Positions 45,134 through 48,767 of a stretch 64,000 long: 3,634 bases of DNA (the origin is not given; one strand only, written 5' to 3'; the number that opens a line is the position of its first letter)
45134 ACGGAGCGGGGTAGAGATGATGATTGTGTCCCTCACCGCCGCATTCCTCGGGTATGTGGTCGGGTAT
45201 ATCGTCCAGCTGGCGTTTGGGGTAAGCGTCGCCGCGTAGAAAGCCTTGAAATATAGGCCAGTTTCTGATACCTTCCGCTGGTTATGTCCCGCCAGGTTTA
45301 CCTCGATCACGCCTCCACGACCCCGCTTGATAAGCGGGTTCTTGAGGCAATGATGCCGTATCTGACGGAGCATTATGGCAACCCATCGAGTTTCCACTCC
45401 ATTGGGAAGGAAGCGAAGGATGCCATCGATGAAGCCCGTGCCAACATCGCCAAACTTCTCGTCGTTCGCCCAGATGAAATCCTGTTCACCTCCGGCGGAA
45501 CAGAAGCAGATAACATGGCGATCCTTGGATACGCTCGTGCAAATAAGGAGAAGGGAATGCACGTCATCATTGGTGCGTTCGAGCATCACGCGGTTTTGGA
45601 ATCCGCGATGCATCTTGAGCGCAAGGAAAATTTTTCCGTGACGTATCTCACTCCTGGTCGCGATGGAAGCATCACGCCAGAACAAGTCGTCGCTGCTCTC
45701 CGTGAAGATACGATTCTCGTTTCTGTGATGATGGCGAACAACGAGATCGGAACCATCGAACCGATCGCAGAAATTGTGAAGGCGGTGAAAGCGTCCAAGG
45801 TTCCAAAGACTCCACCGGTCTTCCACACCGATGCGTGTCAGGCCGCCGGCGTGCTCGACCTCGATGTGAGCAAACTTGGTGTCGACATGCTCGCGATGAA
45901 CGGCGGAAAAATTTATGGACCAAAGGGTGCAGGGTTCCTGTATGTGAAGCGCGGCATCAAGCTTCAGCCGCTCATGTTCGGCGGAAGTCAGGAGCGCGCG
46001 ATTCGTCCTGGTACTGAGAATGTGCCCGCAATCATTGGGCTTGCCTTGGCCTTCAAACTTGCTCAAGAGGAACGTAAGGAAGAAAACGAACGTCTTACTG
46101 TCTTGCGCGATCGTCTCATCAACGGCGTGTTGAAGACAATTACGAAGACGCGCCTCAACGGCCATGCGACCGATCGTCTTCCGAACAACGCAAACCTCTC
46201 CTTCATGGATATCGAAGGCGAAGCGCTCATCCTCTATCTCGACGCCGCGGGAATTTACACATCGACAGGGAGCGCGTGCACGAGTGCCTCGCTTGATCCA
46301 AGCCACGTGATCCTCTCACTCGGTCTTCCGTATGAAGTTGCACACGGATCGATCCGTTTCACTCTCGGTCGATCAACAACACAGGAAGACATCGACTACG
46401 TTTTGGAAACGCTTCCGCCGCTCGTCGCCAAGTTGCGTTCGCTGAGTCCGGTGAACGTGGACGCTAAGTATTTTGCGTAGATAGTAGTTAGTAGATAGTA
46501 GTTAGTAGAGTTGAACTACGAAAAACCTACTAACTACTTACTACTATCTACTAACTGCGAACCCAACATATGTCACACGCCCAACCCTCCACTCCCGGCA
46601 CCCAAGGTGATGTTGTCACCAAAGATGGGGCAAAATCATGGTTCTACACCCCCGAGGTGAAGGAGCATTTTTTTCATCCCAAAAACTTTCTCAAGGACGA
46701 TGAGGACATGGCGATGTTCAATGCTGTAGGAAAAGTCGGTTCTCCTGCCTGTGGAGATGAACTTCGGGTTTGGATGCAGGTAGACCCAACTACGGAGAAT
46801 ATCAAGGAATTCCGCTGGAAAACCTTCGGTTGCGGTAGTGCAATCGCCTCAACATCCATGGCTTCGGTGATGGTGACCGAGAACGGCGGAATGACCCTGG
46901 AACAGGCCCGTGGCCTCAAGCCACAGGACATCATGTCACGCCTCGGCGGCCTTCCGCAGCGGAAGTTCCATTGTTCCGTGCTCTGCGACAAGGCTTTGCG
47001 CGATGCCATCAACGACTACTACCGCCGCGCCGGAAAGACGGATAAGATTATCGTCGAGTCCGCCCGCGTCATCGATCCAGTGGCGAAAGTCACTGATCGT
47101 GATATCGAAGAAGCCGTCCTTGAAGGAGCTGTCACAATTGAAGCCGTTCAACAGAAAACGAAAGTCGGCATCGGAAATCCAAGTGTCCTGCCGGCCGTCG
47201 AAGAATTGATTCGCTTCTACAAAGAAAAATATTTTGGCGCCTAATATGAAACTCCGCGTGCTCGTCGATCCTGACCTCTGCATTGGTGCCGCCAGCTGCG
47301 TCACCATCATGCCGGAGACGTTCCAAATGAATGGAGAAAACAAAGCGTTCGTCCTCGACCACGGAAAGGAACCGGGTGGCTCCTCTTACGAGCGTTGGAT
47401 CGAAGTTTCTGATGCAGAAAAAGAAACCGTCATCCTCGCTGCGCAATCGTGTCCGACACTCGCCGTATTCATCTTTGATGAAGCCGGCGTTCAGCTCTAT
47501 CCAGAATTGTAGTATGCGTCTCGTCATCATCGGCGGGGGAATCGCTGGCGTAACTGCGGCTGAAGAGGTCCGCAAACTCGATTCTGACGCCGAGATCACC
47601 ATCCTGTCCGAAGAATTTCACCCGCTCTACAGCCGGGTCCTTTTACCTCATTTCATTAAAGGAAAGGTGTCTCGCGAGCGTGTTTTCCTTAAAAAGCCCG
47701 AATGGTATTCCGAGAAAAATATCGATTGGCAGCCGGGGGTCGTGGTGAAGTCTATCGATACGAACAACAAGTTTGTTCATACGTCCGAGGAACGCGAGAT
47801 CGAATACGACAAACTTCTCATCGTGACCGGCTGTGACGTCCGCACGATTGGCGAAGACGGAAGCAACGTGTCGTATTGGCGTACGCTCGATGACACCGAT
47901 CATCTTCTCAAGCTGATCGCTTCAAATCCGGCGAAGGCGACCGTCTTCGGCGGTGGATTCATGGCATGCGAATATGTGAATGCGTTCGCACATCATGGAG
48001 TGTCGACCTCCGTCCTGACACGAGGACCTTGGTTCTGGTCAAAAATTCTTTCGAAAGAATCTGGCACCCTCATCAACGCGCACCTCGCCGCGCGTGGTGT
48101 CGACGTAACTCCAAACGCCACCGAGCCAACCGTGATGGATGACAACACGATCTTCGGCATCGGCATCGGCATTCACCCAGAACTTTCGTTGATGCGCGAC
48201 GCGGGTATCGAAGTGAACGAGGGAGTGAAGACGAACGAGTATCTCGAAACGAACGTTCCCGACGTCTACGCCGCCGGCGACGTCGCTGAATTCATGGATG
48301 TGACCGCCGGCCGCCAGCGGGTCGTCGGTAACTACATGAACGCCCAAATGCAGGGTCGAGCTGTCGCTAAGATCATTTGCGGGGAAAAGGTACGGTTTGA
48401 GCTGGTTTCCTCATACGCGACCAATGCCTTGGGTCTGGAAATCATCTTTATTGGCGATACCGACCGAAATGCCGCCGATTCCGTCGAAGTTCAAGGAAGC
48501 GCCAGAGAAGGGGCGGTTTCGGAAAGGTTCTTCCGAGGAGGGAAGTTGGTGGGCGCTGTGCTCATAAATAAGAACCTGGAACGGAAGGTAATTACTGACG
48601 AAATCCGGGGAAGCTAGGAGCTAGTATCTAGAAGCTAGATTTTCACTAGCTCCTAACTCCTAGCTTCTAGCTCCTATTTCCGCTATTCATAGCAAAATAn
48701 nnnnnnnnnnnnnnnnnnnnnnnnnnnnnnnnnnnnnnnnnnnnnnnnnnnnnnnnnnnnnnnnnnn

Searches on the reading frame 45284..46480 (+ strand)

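Call 40: search_protein_families(library=pfam, proteins=[window:45284-46480:+], max_evalue=0.00001)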
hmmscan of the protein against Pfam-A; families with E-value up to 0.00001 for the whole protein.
window:45284-46480:+ (398 aa): 1 family
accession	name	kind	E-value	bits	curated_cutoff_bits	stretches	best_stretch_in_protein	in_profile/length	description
PF00266.25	Aminotran_5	-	2e-80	271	21.5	1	5-373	1-371/371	Aminotransferase class-V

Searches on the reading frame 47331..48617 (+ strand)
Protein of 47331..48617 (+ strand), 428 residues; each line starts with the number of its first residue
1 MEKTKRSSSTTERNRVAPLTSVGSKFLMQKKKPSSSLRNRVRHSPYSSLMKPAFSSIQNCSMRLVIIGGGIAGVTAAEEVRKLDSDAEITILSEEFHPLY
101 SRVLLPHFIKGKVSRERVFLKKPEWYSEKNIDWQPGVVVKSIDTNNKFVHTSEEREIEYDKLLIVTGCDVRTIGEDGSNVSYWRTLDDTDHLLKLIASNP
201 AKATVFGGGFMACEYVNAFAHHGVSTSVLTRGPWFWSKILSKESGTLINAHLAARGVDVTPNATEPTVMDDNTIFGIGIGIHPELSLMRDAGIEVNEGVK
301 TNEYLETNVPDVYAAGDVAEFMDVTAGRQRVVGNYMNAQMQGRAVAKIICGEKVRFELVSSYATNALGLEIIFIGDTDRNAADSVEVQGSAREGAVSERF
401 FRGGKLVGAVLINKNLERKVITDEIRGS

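Call 40: search_protein_families(library=pfam, proteins=[window:47331-48617:+], max_evalue=0.00001)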
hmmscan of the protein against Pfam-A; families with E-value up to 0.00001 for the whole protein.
window:47331-48617:+ (428 aa): 2 families
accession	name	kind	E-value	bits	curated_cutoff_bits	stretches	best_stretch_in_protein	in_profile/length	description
PF07992.20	Pyr_redox_2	-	1.3e-41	143.4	26.1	1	63-342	2-291/291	Pyridine nucleotide-disulphide oxidoreductase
PF00070.33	Pyr_redox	-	1.9e-11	44.7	22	1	203-264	2-62/82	Pyridine nucleotide-disulphide oxidoreductase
